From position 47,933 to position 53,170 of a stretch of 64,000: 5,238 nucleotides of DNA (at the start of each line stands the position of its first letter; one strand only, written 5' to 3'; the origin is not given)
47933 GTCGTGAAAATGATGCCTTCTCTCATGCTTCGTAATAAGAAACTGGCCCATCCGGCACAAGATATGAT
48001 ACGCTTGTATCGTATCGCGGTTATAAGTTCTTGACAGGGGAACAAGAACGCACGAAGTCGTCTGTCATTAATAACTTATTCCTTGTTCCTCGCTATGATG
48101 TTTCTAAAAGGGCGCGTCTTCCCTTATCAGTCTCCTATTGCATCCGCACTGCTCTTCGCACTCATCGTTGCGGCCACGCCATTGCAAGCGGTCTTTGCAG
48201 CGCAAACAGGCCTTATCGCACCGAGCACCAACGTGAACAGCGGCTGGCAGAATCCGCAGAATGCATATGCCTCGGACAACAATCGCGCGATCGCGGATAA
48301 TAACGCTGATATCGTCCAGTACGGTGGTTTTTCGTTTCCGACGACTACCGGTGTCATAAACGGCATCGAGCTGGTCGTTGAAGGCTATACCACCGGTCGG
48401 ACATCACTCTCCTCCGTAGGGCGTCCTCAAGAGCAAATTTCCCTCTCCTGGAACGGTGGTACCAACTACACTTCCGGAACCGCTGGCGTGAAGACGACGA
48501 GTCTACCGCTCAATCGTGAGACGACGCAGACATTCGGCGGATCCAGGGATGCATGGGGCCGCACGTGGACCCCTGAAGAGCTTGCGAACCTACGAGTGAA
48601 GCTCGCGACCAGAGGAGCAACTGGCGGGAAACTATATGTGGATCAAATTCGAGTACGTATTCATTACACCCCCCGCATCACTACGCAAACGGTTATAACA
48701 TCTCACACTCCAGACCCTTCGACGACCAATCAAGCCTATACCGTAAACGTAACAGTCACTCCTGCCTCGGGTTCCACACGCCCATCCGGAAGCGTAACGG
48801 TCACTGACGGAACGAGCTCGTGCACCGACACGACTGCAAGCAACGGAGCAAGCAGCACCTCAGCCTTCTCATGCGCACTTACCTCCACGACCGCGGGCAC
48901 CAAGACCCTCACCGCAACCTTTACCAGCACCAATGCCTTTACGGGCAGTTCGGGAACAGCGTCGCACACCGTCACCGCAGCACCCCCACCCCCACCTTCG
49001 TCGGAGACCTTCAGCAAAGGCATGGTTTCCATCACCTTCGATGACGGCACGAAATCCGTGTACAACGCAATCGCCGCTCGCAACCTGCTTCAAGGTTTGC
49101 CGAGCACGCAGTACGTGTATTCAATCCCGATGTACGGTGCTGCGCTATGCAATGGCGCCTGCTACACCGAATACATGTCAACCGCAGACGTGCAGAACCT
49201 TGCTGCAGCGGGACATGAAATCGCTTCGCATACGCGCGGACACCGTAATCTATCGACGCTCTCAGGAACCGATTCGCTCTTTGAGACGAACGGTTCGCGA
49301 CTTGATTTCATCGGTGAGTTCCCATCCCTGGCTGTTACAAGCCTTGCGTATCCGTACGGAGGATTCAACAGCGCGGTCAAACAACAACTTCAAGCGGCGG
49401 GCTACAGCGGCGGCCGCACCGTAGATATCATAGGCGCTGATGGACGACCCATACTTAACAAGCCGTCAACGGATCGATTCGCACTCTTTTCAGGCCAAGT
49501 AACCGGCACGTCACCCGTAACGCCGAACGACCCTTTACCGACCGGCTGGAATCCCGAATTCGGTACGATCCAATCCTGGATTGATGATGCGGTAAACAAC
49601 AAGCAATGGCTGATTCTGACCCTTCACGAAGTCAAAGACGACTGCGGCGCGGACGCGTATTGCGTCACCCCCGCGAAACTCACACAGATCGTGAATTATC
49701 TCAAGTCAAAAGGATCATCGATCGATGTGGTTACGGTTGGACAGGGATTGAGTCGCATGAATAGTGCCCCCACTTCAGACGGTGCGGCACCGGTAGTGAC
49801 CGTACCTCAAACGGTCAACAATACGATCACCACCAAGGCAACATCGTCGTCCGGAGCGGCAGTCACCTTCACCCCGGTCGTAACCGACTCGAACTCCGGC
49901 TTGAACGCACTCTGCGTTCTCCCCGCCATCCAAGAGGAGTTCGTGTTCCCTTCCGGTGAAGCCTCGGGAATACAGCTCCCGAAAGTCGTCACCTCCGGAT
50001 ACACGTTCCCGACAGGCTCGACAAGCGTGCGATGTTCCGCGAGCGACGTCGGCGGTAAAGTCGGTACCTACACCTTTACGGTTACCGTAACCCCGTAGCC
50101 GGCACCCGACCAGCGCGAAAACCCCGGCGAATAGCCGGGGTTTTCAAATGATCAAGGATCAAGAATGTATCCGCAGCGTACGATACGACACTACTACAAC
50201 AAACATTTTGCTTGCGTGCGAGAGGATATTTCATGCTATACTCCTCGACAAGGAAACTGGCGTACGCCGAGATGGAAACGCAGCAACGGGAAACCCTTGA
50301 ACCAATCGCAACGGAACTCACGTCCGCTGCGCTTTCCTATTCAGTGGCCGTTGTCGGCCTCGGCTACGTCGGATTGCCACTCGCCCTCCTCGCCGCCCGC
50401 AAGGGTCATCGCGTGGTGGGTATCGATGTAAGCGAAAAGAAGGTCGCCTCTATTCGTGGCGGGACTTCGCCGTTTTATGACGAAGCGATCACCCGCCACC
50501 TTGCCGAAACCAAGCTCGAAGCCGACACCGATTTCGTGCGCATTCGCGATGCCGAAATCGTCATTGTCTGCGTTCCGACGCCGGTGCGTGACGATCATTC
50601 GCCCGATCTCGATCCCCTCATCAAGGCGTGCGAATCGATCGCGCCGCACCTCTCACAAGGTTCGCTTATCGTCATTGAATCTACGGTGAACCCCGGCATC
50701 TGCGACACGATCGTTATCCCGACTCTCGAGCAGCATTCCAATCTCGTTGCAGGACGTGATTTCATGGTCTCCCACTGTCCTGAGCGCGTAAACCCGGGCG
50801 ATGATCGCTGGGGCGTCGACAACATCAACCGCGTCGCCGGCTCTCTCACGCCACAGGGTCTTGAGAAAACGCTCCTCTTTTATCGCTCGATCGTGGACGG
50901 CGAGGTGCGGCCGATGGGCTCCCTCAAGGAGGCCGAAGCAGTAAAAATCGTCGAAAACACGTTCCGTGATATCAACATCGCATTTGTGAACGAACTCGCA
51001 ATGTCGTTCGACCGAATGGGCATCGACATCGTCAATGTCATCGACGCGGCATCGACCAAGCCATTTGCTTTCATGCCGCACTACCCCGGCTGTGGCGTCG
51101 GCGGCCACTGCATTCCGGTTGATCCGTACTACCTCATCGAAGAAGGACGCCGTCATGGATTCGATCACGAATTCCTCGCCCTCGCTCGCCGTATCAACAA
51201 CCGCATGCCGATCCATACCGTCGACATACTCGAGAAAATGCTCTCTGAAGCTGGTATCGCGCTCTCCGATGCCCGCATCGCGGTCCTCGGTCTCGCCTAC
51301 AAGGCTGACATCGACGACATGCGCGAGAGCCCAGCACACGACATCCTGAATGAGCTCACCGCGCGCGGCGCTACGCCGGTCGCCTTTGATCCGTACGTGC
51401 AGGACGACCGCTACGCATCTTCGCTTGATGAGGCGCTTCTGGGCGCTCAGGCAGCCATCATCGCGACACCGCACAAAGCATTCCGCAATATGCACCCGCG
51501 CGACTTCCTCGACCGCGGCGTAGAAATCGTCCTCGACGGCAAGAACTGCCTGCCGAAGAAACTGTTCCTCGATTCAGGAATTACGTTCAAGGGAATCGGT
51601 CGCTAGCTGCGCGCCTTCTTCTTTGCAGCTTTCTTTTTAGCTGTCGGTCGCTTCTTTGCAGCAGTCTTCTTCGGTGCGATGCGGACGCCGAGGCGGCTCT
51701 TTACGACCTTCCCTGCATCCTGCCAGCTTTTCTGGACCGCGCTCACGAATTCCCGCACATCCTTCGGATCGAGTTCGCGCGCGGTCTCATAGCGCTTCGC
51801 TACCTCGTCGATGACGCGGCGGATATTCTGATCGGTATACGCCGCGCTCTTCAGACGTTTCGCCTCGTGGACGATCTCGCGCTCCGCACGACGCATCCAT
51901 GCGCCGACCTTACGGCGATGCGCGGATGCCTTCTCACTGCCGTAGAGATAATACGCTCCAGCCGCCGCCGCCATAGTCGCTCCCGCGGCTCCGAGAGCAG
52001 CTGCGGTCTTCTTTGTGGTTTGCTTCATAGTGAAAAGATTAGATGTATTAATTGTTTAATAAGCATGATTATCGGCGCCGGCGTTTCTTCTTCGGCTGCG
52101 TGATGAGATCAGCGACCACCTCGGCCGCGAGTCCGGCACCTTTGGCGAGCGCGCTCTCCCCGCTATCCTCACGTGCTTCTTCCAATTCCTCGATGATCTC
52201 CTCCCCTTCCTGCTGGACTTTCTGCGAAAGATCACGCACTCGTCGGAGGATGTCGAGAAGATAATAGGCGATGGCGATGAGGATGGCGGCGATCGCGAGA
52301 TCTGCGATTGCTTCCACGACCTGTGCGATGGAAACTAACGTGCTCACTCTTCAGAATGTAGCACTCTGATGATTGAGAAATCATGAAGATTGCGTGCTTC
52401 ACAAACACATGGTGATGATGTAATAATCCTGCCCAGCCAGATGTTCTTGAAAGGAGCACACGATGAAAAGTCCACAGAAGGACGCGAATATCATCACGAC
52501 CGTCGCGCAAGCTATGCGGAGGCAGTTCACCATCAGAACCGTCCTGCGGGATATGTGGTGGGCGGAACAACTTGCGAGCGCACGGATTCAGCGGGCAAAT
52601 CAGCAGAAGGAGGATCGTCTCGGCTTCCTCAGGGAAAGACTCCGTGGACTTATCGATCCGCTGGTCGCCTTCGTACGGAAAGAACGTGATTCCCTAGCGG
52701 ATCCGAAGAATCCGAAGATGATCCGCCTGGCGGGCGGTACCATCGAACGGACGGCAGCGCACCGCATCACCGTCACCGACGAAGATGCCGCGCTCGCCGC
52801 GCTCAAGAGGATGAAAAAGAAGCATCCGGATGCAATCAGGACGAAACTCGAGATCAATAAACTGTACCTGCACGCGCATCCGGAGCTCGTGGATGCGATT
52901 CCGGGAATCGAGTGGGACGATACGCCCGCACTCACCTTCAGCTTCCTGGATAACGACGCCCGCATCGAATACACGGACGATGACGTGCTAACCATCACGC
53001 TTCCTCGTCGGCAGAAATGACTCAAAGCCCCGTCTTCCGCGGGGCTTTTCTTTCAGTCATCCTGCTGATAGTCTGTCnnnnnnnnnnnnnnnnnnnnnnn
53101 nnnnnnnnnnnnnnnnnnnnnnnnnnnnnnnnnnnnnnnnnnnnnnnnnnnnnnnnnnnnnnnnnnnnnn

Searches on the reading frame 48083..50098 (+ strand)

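Call 50: search_protein_families(library=pfam, proteins=[window:48083-50098:+], max_evalue=0.001)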
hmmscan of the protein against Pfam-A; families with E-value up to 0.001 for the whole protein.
window:48083-50098:+ (671 aa): 2 families
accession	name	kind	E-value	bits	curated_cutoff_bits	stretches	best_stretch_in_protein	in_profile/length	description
PF01522.26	Polysacc_deac_1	-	2.9e-13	50.3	23.1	1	309-442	3-122/124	Polysaccharide deacetylase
PF16640.11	Big_3_5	-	1.4e-07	32.4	35.5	1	208-298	3-88/88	Bacterial Ig-like domain (group 3)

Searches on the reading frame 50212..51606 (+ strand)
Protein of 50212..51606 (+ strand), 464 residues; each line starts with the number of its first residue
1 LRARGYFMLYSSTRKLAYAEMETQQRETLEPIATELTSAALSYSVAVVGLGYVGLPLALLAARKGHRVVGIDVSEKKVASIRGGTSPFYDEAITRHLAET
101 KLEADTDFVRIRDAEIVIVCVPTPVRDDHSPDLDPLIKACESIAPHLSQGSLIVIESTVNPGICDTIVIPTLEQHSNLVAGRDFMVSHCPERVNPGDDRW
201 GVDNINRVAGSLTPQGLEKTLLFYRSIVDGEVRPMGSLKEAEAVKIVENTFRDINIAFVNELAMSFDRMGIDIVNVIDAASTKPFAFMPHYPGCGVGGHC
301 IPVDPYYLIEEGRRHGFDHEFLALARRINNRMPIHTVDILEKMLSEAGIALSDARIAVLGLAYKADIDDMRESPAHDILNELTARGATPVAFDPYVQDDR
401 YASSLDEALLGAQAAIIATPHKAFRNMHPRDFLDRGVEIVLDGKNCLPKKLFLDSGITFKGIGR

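Call 50: search_protein_families(library=pfam, proteins=[window:50212-51606:+], max_evalue=0.001)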
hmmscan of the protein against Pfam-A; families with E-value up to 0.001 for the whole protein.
window:50212-51606:+ (464 aa): 6 families
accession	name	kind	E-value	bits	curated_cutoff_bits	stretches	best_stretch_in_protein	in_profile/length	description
PF03721.20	UDPG_MGDP_dh_N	-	2.8e-41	141.6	27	1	45-215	3-178/187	UDP-glucose/GDP-mannose dehydrogenase family, NAD binding domain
PF00984.24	UDPG_MGDP_dh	-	4.2e-30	104.1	25.4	1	239-330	1-93/94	UDP-glucose/GDP-mannose dehydrogenase family, central domain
PF03720.21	UDPG_MGDP_dh_C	-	1e-21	77.7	30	1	357-447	1-101/103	UDP-glucose/GDP-mannose dehydrogenase family, UDP binding domain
PF03446.21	NAD_binding_2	-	2.4e-07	31.3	21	1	45-161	2-97/161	NAD binding domain of 6-phosphogluconate dehydrogenase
PF01210.29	NAD_Gly3P_dh_N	-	3.8e-06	27.4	23.1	1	45-139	2-95/158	NAD-dependent glycerol-3-phosphate dehydrogenase N-terminus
PF02737.24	3HCDH_N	-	3.8e-05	24.1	22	1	44-118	1-83/180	3-hydroxyacyl-CoA dehydrogenase, NAD binding domain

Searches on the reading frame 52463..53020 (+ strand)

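Call 51: search_protein_families(library=pfam, proteins=[window:52463-53020:+], max_evalue=0.001)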
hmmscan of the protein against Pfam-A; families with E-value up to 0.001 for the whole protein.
window:52463-53020:+ (185 aa): 1 family
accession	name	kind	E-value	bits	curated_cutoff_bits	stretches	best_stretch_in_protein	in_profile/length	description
PF07352.17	Phage_Mu_Gam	-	4.2e-11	43.4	28.3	1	24-155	11-143/149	Bacteriophage Mu Gam like protein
